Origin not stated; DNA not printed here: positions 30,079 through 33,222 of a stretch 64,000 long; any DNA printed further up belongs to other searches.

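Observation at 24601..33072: Periplasmic glycosylation module (GT2, YdjC deacetylase, GT-C, flippase-like protein, FemAB-like protein, methyltransferase) inside the cytochrome cluster; the poly-Thr linkers may be its O-glycosylation targets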

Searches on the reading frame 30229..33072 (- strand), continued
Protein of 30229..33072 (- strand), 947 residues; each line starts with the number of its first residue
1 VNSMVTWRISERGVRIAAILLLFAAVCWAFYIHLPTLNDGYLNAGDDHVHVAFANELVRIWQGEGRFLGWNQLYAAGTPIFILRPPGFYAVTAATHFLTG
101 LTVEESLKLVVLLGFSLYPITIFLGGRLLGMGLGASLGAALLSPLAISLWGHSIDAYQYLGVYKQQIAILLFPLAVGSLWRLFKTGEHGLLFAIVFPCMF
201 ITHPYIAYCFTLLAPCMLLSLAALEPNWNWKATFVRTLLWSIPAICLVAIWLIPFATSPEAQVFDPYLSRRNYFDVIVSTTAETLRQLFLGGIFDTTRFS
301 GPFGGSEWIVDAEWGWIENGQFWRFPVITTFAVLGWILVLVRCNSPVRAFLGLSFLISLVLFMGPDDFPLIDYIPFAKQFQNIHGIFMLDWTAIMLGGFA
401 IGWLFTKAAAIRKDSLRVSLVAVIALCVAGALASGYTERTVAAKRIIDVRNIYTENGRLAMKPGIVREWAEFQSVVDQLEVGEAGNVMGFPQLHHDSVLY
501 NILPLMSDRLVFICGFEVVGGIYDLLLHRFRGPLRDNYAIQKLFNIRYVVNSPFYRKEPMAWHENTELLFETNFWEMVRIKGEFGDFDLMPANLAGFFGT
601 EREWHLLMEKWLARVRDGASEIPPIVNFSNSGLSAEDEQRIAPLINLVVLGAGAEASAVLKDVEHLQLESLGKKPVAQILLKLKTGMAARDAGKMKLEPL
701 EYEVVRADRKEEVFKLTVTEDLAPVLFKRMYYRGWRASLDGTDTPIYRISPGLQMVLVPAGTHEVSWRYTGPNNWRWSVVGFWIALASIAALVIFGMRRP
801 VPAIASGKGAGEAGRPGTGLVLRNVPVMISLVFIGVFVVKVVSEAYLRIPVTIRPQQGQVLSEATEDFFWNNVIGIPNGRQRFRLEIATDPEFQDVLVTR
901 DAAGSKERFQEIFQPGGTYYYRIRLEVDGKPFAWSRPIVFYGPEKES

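Call 28: search_solved_structures(query=A1, max_evalue=1)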
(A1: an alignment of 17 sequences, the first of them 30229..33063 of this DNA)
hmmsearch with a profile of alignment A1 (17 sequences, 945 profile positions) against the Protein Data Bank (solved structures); distinct sequences matched with E-value up to 1: 13.
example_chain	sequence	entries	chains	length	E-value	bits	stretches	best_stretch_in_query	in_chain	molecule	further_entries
6gxp_k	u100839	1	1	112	0.19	12.8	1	43-75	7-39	30S ribosomal protein S11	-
4v6y_AK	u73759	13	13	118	0.2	12.7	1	43-75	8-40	30S ribosomal protein S11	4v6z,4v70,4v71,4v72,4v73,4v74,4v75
23wi_k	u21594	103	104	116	0.2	12.7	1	43-75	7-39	Small ribosomal subunit protein uS11 | 30S ribosomal subunit protein S11 | 30S ribosomal protein S11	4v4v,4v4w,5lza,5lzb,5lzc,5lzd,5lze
2ykr_K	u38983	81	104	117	0.2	12.6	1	43-75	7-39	30S RIBOSOMAL PROTEIN S11 | Small ribosomal subunit protein uS11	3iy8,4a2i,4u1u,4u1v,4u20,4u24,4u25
7nbu_K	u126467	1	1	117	0.2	12.6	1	43-75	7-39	30S ribosomal protein S11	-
7qg8_D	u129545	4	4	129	0.21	12.6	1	42-75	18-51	30S ribosomal protein S11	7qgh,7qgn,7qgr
10fz_K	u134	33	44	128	0.22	12.6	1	42-75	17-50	Small ribosomal subunit protein uS11 | 30S ribosomal protein S11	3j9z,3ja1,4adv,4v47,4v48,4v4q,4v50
11el_K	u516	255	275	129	0.22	12.5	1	42-75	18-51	30S ribosomal protein S11 | Small ribosomal subunit protein uS11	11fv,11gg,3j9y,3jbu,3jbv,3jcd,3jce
11bq_K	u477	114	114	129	0.22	12.5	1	42-75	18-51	Small ribosomal subunit protein uS11 | 30S ribosomal protein S11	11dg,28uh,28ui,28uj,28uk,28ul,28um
9fco_K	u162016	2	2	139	0.25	12.4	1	42-75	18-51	Small ribosomal subunit protein uS11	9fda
9g06_K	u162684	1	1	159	0.31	12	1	42-75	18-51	Small ribosomal subunit protein uS11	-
6uz7_Bk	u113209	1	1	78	0.35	11.9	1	885-936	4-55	KLLA0C18216p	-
5it7_kk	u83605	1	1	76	0.48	11.4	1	885-936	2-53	KLLA0C18216p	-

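Call 40: find_encoding_contigs(protein=P0033, flank=10000, max_places=1)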
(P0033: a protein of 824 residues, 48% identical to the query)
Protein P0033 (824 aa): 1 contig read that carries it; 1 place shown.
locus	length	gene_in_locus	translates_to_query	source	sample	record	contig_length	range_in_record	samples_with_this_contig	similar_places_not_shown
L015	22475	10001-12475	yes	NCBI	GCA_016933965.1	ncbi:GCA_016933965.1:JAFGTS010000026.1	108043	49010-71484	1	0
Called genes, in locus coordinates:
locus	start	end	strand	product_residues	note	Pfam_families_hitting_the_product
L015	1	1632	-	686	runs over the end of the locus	PF07719:TPR_2 (faint), PF13371:TPR_9 (faint), PF13424:TPR_12 (faint), PF13431:TPR_17 (faint), PF13432:TPR_16 (faint)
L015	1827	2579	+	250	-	PF00535:Glycos_transf_2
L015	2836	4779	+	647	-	PF13231:PMT_2 (weak), PF13424:TPR_12 (weak), PF13424:TPR_12 (weak), PF13432:TPR_16 (weak), PF13414:TPR_11, PF13424:TPR_12, PF00515:TPR_1 (weak), PF07719:TPR_2 (weak), +18 more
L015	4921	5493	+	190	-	PF07638:Sigma70_ECF (weak), PF04542:Sigma70_r2, PF08281:Sigma70_r4_2, PF04545:Sigma70_r4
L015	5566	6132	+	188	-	-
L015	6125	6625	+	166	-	-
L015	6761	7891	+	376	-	PF20597:pAdhesive_15, PF23981:DUF7305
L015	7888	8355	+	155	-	-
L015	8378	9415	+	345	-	-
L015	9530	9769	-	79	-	-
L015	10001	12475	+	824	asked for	-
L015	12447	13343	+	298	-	PF04794:YdjC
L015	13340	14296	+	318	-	PF00535:Glycos_transf_2, PF13641:Glyco_tranf_2_3 (weak)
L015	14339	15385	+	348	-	PF13480:Acetyltransf_6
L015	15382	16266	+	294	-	PF03706:LPG_synthase_TM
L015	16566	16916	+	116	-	-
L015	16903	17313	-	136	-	PF09383:NIL, PF13237:Fer4_10, PF13247:Fer4_11 (weak), PF14697:Fer4_21, PF12838:Fer4_7, PF13187:Fer4_9 (weak), PF12797:Fer4_2 (weak), PF00037:Fer4, +2 more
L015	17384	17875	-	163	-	PF12146:Hydrolase_4, PF00561:Abhydrolase_1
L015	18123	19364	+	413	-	PF06245:DUF1015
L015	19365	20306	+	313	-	PF01745:IPT (weak), PF01715:IPPT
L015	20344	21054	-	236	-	-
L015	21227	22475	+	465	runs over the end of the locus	-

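Call 41: find_encoding_contigs(protein=P0028, flank=10000, max_places=1)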
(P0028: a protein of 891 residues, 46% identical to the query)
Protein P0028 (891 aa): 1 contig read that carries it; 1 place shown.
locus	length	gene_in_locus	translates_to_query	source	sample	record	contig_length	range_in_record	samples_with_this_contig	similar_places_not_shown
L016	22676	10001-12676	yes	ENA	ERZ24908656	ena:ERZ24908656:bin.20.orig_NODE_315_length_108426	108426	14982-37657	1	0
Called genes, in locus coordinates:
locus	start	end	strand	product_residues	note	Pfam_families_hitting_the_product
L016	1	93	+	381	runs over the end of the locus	PF02670:DXP_reductoisom, PF08436:DXP_redisom_C, PF13288:DXPR_C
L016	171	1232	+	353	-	PF02163:Peptidase_M50, PF00595:PDZ, PF13180:PDZ_2, PF17820:PDZ_6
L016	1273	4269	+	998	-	PF02700:PurS (weak), PF18072:FGAR-AT_linker (weak), PF00586:AIRS, PF02769:AIRS_C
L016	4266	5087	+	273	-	PF13507:GATase_5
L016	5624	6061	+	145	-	PF07963:N_methyl, PF12019:GspH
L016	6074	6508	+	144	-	PF07963:N_methyl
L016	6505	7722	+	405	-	-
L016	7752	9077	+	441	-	PF14341:PilX_N, PF23981:DUF7305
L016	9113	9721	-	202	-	-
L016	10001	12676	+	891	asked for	-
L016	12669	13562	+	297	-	PF04794:YdjC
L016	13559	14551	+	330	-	PF00535:Glycos_transf_2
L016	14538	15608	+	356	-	PF13480:Acetyltransf_6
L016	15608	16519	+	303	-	PF03706:LPG_synthase_TM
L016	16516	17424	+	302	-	PF13489:Methyltransf_23, PF01209:Ubie_methyltran, PF13847:Methyltransf_31, PF08241:Methyltransf_11, PF08242:Methyltransf_12, PF13649:Methyltransf_25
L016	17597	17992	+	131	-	PF07963:N_methyl (weak)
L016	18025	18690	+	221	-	-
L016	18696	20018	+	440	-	PF23981:DUF7305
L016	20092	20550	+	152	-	PF12019:GspH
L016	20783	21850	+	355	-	PF00027:cNMP_binding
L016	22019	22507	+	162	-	PF07963:N_methyl (weak), PF12019:GspH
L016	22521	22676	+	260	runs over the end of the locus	PF07963:N_methyl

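Call 42: find_encoding_contigs(protein=P0035, flank=10000, max_places=1)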
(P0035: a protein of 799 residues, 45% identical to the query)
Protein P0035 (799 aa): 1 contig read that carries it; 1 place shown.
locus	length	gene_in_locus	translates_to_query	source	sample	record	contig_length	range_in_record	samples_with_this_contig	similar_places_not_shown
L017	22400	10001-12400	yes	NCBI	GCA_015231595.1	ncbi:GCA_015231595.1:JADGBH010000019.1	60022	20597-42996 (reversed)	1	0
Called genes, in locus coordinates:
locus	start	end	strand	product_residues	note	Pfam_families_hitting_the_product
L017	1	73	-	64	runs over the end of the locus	-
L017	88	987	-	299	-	PF00561:Abhydrolase_1, PF12146:Hydrolase_4 (weak), PF12697:Abhydrolase_6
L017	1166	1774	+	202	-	-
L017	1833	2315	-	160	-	PF01967:MoaC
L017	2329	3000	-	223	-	PF04337:DUF480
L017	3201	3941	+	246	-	-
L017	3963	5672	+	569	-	PF13231:PMT_2 (weak)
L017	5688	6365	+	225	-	PF12339:DNAJ_related (weak), PF00226:DnaJ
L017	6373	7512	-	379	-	-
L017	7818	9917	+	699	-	-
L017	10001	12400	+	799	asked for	-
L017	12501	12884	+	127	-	-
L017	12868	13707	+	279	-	-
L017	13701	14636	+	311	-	PF13385:Laminin_G_3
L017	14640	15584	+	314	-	PF00535:Glycos_transf_2, PF13641:Glyco_tranf_2_3 (weak)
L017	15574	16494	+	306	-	PF03706:LPG_synthase_TM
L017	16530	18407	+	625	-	PF00989:PAS, PF13188:PAS_8 (weak), PF13426:PAS_9, PF00989:PAS, PF08448:PAS_4, PF13426:PAS_9, PF02518:HATPase_c, PF00072:Response_reg, +2 more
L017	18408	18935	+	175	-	PF00156:Pribosyltran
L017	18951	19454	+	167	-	PF00994:MoCF_biosynth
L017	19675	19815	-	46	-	-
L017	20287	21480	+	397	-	PF03349:Toluene_X (faint)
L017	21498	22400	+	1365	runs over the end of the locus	PF07695:7TMR-DISM_7TM, PF00512:HisKA, PF02518:HATPase_c, PF00072:Response_reg, PF23198:PDE8A_N (faint), PF00512:HisKA, PF02518:HATPase_c, PF00072:Response_reg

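Call 44: predict_structure(alignment_id=A1)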
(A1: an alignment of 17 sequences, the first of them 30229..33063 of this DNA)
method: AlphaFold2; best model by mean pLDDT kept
length: 944 residues; sequences in the alignment: 17
mean_pLDDT: 80.9   pTM: 0.82
mean pLDDT of the five models: 80.9, 79.1, 78.6, 77.2, 75.8
residues with pLDDT >= 90: 330; 70-90: 440; 50-70: 94; < 50: 80
segments of 3 or more residues with pLDDT < 50: 1-4, 72-80, 262-275, 290-317, 512-516, 804-815
pLDDT, mean of each block of 10 residues (from residue 1): 62 91 90 84 72 86 70 44 80 93 90 92 94 93 61 60 87 96 94 91 85 93 88 94 89 65 40 53 59 42 36 47 78 87 91 85 72 55 81 93 88 88 88 80 80 89 90 90 76 71 76 53 80 89 88 80 91 90 86 90 91 88 86 91 92 89 90 91 58 83 87 91 82 90 90 94 84 88 95 83 46 57 87 85 84 81 81 79 94 90 83 91 90 91 64
secondary structure, 60 per line:
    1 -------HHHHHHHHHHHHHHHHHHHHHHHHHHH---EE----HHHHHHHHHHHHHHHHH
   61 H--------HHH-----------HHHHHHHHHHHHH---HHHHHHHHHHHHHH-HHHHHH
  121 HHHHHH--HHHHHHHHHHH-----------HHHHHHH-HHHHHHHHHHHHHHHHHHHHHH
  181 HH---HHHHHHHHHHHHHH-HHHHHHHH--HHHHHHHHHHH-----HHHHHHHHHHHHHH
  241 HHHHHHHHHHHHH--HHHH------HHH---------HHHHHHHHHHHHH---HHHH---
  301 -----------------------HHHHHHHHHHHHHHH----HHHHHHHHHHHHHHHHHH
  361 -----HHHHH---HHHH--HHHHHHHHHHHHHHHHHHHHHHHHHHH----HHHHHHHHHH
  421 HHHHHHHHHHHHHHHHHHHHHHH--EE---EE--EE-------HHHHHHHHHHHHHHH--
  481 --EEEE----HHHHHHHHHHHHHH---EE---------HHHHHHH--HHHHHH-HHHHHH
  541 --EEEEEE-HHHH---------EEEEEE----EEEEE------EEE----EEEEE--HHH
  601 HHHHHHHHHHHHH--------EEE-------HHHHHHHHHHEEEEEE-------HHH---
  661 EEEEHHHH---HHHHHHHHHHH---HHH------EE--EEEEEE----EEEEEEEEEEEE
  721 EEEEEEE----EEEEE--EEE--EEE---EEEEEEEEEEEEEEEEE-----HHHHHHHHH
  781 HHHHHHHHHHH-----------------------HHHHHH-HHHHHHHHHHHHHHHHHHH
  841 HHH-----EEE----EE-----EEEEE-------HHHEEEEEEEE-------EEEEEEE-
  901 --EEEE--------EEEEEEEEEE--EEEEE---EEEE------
elements in order (helices of 4 or more, strands of 3 or more residues): H8-34 H44-61 H84-96 H100-113 H115-126 H129-139 H151-157 H159-182 H186-199 H201-208 H211-221 H227-253 H256-259 H278-290 H294-297 H324-338 H343-360 H366-370 H374-377 H380-406 H411-443 H464-478 E483-486 H491-504 H519-525 H528-533 H535-540 E543-548 H550-553 E563-568 E573-577 E584-586 E591-595 H598-613 E622-624 H632-641 E642-647 E661-664 H665-668 H672-682 E699-704 E709-727 E732-736 E739-741 E744-746 E750-766 H772-791 H815-820 H822-843 E849-851 E863-867 E878-885 E893-899 E903-906 E915-924 E927-931 E935-938

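Call 47: fold_search(model_id=the predicted structure, library=pdb)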
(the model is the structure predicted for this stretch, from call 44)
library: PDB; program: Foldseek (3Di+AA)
matches with E <= 10: 1408; with E <= 0.001: 13
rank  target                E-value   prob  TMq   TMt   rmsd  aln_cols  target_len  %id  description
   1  6wby                  8.9e-10  1.00  0.38  0.30  20.4       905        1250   12  Single-Particle Cryo-EM Structure of Arabinofuranosyltransferase AftD from Mycobacteria, Mutant R1389S Class 2 (released 2020-05-13)
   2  6w98_A                1.4e-09  1.00  0.38  0.28  21.1       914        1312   12  Single-Particle Cryo-EM Structure of Arabinofuranosyltransferase AftD from Mycobacteria (released 2020-05-13)
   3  8b6l_I                2.8e-08  1.00  0.36  0.47  15.9       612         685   16  Subtomogram average of the human Sec61-TRAP-OSTA-translocon (released 2022-12-07)
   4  6wbx                  2.2e-07  1.00  0.38  0.30  21.7       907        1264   12  Single-Particle Cryo-EM Structure of Arabinofuranosyltransferase AftD from Mycobacteria, Mutant R1389S Class 1 (released 2020-05-13)
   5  7e9s_A                5.7e-06  1.00  0.33  0.36  13.2       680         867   12  Archaeal oligosaccharyltransferase AglB from Archaeoglobus fulgidus in complex with an inhibitory peptide and a dolich (released 2021-09-08)
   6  5ogl_A                8.0e-06  1.00  0.30  0.39  11.9       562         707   13  Structure of bacterial oligosaccharyltransferase PglB in complex with an acceptor peptide and an lipid-linked oligosac (released 2017-10-25)
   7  8if8_C                1.1e-05  1.00  0.36  0.54  12.0       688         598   12  Arabinosyltransferase AftA (released 2023-05-31)
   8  3waj                  2.7e-05  1.00  0.32  0.37  13.1       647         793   11  Crystal structure of the Archaeoglobus fulgidus oligosaccharyltransferase (O29867_ARCFU) complex with Zn and sulfate (released 2013-10-30)
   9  7zlh_A                3.7e-05  1.00  0.33  0.44  13.7       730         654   11  Cryo-EM structure of C-mannosyltransferase CeDPY19, in apo state, bound to CMT2-Fab and anti-Fab nanobody (released 2023-01-11)
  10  7zlg_A                4.1e-05  1.00  0.31  0.42  14.3       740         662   12  Cryo-EM structure of C-mannosyltransferase CeDPY19, in complex with acceptor peptide and bound to CMT2-Fab and anti-Fa (released 2023-01-11)
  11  7zli_A                2.0e-04  1.00  0.34  0.45  11.3       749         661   11  Cryo-EM structure of C-mannosyltransferase CeDPY19, in complex with Dol25-P-Man and bound to CMT2-Fab and anti-Fab nan (released 2023-01-11)
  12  4qqv_D                6.2e-04  1.00  0.08  0.24  24.5       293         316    9  Extracellular domains of mouse IL-3 beta receptor (released 2014-09-03)
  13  1gh7_A                8.6e-04  1.00  0.09  0.20  21.0       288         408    9  CRYSTAL STRUCTURE OF THE COMPLETE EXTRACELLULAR DOMAIN OF THE BETA-COMMON RECEPTOR OF IL-3, IL-5, AND GM-CSF (released 2001-11-28)
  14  2jix_B                1.2e-03  1.00  0.08  0.34  24.7       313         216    9  Crystal structure of ABT-007 FAB fragment with the soluble domain of EPO receptor (released 2007-07-10)
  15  6nmy_A                1.8e-03  1.00  0.08  0.34  24.3       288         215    9  A Cytokine-receptor complex (released 2020-01-22)
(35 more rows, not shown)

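Call 73: search_protein_families(library=pfam, proteins=[P0042, P0040, P0041, L017:13701-14636:+, L008:18578-20098:+, L011:8240-9499:-, L013:6429-8003:+, L009:7577-8233:+, L017:7818-9917:+, L002:6324-7619:+], max_evalue=0.001)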
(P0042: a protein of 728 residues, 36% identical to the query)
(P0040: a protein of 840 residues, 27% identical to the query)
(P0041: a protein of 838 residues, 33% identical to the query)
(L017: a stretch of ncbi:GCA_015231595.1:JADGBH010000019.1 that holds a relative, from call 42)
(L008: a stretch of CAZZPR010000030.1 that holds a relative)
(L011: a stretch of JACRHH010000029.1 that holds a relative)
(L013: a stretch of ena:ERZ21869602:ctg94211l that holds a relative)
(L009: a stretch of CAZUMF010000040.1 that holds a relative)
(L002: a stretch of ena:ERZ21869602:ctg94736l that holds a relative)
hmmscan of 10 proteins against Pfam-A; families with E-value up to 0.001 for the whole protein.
P0042 (728 aa): 1 family
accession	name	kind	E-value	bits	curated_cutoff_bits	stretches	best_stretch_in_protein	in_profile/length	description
PF09586.16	YfhO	-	2.6e-09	36.5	28.5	1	641-707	765-832/835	Bacterial membrane protein YfhO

P0040 (840 aa): 2 families
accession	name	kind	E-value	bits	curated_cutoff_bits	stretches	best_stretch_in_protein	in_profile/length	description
PF20176.3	DUF6541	-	1.5e-07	30.5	29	1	93-457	167-501/646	Family of unknown function (DUF6541)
PF09586.16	YfhO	-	0.00088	18.2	28.5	0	739-801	763-826/835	Bacterial membrane protein YfhO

P0041 (838 aa): 2 families
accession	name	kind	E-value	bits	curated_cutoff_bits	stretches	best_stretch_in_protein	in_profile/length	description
PF20176.3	DUF6541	-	1.1e-05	24.4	29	1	68-464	144-508/646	Family of unknown function (DUF6541)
PF09586.16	YfhO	-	0.00012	21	28.5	0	739-811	763-835/835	Bacterial membrane protein YfhO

L017:13701-14636:+ (311 aa): 1 family
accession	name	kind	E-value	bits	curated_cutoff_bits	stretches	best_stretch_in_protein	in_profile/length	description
PF13385.13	Laminin_G_3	-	3.5e-18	66.6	27.6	1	167-301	14-150/151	Concanavalin A-like lectin/glucanases superfamily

L008:18578-20098:+ (506 aa): 0 families

L011:8240-9499:- (420 aa): 1 family
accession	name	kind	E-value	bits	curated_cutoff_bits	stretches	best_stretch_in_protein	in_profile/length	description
PF21827.1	New_glue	-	5.3e-05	23.3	31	1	17-75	6-62/94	New glue protein family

L013:6429-8003:+ (524 aa): 1 family
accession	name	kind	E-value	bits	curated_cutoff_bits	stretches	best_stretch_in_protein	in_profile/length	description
PF21827.1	New_glue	-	0.00023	21.3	31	1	451-491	32-71/94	New glue protein family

L009:7577-8233:+ (218 aa): 2 families
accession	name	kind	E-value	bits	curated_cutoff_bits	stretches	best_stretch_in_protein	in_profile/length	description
PF00041.27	fn3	-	1.3e-09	38.6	25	1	46-128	3-79/84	Fibronectin type III domain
PF00404.24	Dockerin_1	-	4.3e-06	27.3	22.9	1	188-211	33-56/57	Dockerin type I domain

L017:7818-9917:+ (699 aa): 0 families

L002:6324-7619:+ (431 aa): 1 family
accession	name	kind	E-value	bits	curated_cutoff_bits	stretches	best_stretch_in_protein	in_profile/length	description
PF07963.17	N_methyl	-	0.00014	21.7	21.2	1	8-31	3-26/27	Prokaryotic N-terminal methylation motif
